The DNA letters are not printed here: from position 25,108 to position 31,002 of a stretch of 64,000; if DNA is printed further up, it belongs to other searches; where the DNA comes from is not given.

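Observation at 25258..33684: NfeD/YqiJ–flotillin pair followed by a 1864-aa coiled-coil protein carrying a single MoxR/AAA_5 ATPase module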

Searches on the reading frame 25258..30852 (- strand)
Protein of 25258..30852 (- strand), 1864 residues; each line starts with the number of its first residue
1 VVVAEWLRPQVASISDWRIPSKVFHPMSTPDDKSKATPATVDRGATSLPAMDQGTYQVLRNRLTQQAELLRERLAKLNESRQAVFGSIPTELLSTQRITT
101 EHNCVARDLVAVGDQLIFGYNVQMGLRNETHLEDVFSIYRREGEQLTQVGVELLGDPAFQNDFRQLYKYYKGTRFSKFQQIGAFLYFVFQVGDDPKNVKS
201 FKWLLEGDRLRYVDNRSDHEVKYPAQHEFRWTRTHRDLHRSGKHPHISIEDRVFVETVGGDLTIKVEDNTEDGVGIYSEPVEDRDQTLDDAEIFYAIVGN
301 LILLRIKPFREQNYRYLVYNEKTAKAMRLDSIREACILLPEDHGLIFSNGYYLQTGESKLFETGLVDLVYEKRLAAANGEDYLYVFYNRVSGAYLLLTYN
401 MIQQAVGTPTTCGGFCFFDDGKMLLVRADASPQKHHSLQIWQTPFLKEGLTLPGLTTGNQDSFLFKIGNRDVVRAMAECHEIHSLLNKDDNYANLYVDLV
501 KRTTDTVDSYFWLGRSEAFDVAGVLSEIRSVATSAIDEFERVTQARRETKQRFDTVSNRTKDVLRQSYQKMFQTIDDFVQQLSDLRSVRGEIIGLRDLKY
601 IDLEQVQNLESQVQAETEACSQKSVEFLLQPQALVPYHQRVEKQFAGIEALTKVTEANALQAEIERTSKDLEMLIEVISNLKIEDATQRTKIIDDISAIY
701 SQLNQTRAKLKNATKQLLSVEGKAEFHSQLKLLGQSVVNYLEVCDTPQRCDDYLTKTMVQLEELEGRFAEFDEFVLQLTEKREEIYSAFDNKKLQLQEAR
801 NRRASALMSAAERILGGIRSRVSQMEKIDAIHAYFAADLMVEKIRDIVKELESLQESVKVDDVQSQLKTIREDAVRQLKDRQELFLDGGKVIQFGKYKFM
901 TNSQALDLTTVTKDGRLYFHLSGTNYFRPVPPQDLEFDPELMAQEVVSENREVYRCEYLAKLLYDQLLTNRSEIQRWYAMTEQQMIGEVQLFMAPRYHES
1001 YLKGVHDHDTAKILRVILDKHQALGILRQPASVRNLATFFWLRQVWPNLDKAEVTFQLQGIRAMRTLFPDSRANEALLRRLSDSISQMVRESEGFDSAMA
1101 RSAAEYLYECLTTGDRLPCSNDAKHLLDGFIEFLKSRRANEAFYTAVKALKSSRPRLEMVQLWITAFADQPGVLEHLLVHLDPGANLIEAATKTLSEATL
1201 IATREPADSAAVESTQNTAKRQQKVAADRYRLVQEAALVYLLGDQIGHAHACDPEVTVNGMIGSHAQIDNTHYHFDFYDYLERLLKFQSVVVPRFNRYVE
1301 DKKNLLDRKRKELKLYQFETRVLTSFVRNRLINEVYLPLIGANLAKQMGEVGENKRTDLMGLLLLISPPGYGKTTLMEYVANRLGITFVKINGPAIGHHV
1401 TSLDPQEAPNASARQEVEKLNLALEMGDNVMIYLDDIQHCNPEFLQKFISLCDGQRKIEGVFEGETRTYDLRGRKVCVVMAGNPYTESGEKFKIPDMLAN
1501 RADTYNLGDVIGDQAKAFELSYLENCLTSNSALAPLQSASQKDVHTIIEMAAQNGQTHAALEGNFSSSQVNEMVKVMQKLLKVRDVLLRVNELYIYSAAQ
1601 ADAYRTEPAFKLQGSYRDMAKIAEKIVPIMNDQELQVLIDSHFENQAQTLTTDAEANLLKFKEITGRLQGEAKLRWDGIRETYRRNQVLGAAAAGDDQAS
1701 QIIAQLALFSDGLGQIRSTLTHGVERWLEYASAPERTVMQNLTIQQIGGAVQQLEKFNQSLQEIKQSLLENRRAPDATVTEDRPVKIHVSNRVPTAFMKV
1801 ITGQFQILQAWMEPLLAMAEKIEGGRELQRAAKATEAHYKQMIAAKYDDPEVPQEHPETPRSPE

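Call 6: search_protein_families(library=pfam, proteins=[window:25258-30852:-], max_evalue=0.01)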
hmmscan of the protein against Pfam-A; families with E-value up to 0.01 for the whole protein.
window:25258-30852:- (1864 aa): 6 families
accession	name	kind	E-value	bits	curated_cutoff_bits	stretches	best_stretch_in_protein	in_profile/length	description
PF12458.13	DUF3686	-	1.5e-183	610.8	25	1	70-511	2-448/448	ATPase involved in DNA repair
PF25472.1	DUF7902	-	6.8e-30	103.6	26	1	632-715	1-84/85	Domain of unknown function (DUF7902)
PF00004.35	AAA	-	2.5e-08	34.9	21.2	1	1363-1483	1-109/131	ATPase family associated with various cellular activities (AAA)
PF07728.20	AAA_5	-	3.2e-06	27.6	22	1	1363-1488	2-127/139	AAA domain (dynein-related subfamily)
PF13401.12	AAA_22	-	1.1e-05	26.2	27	1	1361-1456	6-114/130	AAA domain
PF05496.18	RuvB_N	-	6.5e-05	23.2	27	1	1354-1398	27-71/159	Holliday junction DNA helicase RuvB P-loop domain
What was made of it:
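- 25258..30774 (-): Giant soluble ATPase gene (1,838 aa from the ATG at 30774; the ORF as listed runs to the GTG at 30852). Family: DUF3686/DUF7902/AAA, named 'DNA repair ATPase' by NCBI. Pfam DUF3686 1.5e-183, DUF7902 6.8e-30, AAA 2.5e-8, AAA_5 3.2e-6 (call 6).
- On MoxR-type AAA+ (AAA_5/AAA_3; pre-sensor-1 hairpin clade): Generic AAA scores higher, at 34.9 bits (call 6).
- Closest known: MoxR-family AAA+ ATPases. Same: Pfam AAA_5 is above its cut-off (call 6).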

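Call 7: search_protein_families(library=ncbifam, proteins=[window:25258-30852:-], max_evalue=0.01)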
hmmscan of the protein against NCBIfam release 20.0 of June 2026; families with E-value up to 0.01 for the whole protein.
window:25258-30852:- (1864 aa): 3 families
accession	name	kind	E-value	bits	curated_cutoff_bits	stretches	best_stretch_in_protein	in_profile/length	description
NF000868.0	PRK00080.1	equivalog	4e-05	22.7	282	1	1354-1398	45-89/330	Holliday junction branch migration DNA helicase RuvB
TIGR00635.1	ruvB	equivalog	5.3e-05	22.4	299.05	1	1355-1397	25-67/305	Holliday junction branch migration DNA helicase RuvB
TIGR01243.1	CDC48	subfamily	0.00069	18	802.65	1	1363-1396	215-248/733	CDC48 family AAA ATPase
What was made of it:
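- The RuvB matches cover only the generic P-loop region at scores far below family cut-offs (22.7 bits against 282, call 7).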

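Call 9: search_protein_families(library=padloc, proteins=[window:25258-30852:-], max_evalue=0.1)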
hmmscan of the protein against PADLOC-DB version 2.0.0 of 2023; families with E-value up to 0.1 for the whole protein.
window:25258-30852:- (1864 aa): 1 family
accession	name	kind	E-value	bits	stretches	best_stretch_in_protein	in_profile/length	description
PDLC03859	LmuB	-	1.6e-05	22.3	1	556-921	219-511/611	-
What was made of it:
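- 28201..29466 (-): Helical arm (residues 437-858), including DUF7902. It consists of long helices with spectrin-repeat-like three-helix bundles. The PADLOC LmuB hit (1.6e-5) falls only here (call 9).
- On SMC/SbcC/Rad50-type 'DNA repair ATPase': The LmuB hit covers only the helical region 556-921 (call 9).
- PADLOC finds no system; the only hit is a weak LmuB match confined to the helical region (call 9).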

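Call 11: search_solved_structures(query=window:25258-30852:-, max_evalue=0.1)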
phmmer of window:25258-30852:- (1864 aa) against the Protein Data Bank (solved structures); distinct sequences matched with E-value up to 0.1: 85 (the best 60 are shown).
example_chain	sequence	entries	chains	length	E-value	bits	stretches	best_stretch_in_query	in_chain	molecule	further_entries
5vc7_A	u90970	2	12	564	1.5e-05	25.7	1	1363-1438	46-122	VCP-like ATPase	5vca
7swl_A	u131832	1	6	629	1.6e-05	25.7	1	1329-1396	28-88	Rix7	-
5g4g_A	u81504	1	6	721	2e-05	25.3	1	1363-1438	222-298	VCP-LIKE ATPASE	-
5g4f_A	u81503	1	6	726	2.1e-05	25.3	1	1363-1438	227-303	VCP-LIKE ATPASE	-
7t3i_A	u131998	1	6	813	2.7e-05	24.8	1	1329-1396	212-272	Rix7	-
6mat_A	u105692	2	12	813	2.8e-05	24.8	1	1329-1396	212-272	Rix7 mutant | Rix7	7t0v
6chs_H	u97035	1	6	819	0.00012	22.8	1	1363-1440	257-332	Putative cell division control protein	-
7wub_C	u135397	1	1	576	0.00021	21.9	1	1363-1419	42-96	Transitional endoplasmic reticulum ATPase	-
7wub_D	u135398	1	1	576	0.00021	21.9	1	1363-1419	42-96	Transitional endoplasmic reticulum ATPase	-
6mck_A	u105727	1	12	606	0.00024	21.7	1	1363-1419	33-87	Transitional endoplasmic reticulum ATPase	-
7lmy_A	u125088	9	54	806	0.00035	21.2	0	1363-1419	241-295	Transitional endoplasmic reticulum ATPase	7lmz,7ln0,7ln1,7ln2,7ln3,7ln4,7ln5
7rlb_A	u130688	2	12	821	0.00037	21.1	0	1363-1419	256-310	Transitional endoplasmic reticulum ATPase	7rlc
7rlj_A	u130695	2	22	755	0.00037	21.1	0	1363-1419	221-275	Transitional endoplasmic reticulum ATPase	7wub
8yka_A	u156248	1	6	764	0.00038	21.1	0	1363-1419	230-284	Transitional endoplasmic reticulum ATPase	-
5c18_A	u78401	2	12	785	0.00041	21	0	1363-1419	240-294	Transitional endoplasmic reticulum ATPase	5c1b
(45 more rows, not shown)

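Call 17: find_homologous_proteins(query=window:25258-30852:-, max_evalue=1e-10)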
Query window:25258-30852:- (1864 aa): 5140 proteins with E <= 1e-10 among 8000 candidates; the best 120 are listed.
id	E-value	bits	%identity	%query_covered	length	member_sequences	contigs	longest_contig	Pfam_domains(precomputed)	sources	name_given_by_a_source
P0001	0.0e+0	4141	100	99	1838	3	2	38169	PF12458.14,PF00004.36,PF13401.13,PF07728.21,PF25472.2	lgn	-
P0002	0.0e+0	3646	88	98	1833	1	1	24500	PF12458.14,PF00004.36,PF13401.13,PF07728.21,PF25472.2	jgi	jgi:hypothetical protein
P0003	0.0e+0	3564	85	98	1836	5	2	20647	PF12458.14,PF00004.36,PF13401.13,PF07728.21,PF25472.2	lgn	-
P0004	0.0e+0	3539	85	98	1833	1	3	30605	PF12458.14,PF00004.36,PF13401.13,PF25472.2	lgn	-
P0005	0.0e+0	3335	79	98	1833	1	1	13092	PF12458.14,PF00004.36,PF07728.21,PF25472.2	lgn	-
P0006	0.0e+0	3319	79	98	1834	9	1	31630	PF12458.14,PF00004.36,PF13401.13,PF07728.21,PF25472.2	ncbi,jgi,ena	-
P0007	0.0e+0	3012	85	83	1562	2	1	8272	PF12458.14,PF00004.36,PF13401.13,PF25472.2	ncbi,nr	ncbi:MAG: DNA repair ATPase [Pirellulaceae bacterium]|nr:DNA repair ATPase [Pirellulaceae bacterium]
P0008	0.0e+0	3007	71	98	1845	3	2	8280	PF12458.14,PF00004.36,PF07728.21,PF25472.2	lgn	-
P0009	0.0e+0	2691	65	98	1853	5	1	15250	PF12458.14,PF00004.36,PF13401.13,PF07728.21,PF25472.2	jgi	-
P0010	0.0e+0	2600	64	97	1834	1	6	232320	PF12458.14,PF00004.36,PF25472.2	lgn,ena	-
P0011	0.0e+0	2575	62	98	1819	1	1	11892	PF12458.14,PF00004.36,PF25472.2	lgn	-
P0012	0.0e+0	2437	61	96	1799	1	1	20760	PF12458.14,PF00004.36,PF25472.2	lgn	-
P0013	0.0e+0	2234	55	97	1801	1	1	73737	PF12458.14,PF00004.36,PF25472.2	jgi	jgi:hypothetical protein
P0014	0.0e+0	2214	56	97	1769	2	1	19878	PF12458.14,PF00004.36,PF07728.21,PF25472.2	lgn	-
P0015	0.0e+0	2202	55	97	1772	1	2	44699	PF12458.14,PF00004.36,PF13401.13,PF07728.21,PF25472.2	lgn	-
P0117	0.0e+0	2072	54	95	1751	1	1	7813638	PF12458.14,PF00004.36,PF05496.19,PF07728.21,PF25472.2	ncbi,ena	-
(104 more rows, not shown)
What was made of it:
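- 25258..30774 (-): More than 5,000 homologues (call 17).
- Checked: The 100%-identical database protein is 1,838 aa (call 17).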

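Call 18: find_encoding_contigs(protein=P0117, flank=8000, max_places=2)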
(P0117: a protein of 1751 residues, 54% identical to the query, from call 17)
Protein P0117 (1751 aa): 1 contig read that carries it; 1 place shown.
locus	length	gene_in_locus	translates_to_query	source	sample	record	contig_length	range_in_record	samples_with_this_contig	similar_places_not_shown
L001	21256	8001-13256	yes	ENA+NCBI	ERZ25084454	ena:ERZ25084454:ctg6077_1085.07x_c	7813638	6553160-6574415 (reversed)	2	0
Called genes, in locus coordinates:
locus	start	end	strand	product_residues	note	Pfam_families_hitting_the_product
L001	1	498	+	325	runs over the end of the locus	PF00482:T2SSF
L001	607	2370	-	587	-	PF00246:Peptidase_M14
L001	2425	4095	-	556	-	PF00246:Peptidase_M14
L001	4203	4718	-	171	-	PF02566:OsmC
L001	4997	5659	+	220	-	PF21001:YqiJ_N (faint)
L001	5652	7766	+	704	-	-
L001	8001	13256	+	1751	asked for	PF12458:DUF3686, PF25472:DUF7902, PF05496:RuvB_N (weak), PF00004:AAA (weak), PF07728:AAA_5 (faint)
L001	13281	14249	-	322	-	PF00152:tRNA-synt_2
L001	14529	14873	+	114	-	PF20404:DUF6694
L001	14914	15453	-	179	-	-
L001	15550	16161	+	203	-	-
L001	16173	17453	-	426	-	PF08305:NPCBM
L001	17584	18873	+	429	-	-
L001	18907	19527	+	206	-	-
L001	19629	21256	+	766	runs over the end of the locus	PF25145:NfeD1b_N, PF24961:NfeD_membrane, PF01957:NfeD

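Call 19: find_encoding_contigs(protein=P0010, flank=8000, max_places=2)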
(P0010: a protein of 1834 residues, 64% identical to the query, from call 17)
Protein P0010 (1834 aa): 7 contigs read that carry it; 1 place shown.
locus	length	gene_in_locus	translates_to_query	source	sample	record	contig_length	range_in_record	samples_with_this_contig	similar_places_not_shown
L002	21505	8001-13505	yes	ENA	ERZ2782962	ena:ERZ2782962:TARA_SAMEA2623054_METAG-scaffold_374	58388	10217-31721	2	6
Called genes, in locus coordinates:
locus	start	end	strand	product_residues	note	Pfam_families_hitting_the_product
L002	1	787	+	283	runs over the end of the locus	PF25919:BSH_CusB (faint), PF00364:Biotin_lipoyl (faint), PF25917:BSH_RND, PF25973:BSH_CzcB (weak), PF25984:BSH_YknX (weak)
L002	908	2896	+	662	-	PF25919:BSH_CusB (faint), PF25973:BSH_CzcB, PF25954:Beta-barrel_RND_2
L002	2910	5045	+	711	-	-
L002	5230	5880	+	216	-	-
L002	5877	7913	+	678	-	-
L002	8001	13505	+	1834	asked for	PF12458:DUF3686, PF25472:DUF7902, PF00004:AAA (weak)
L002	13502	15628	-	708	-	PF00795:CN_hydrolase, PF02540:NAD_synthase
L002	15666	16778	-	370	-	PF09949:APP1_cat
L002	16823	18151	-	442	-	PF01011:PQQ (faint), PF13360:PQQ_2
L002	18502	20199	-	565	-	PF00920:ILVD_EDD_N, PF24877:ILV_EDD_C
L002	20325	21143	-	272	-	PF13489:Methyltransf_23, PF08241:Methyltransf_11, PF08242:Methyltransf_12, PF13649:Methyltransf_25, PF13847:Methyltransf_31 (weak)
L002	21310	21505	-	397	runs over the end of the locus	PF01969:Ni_insertion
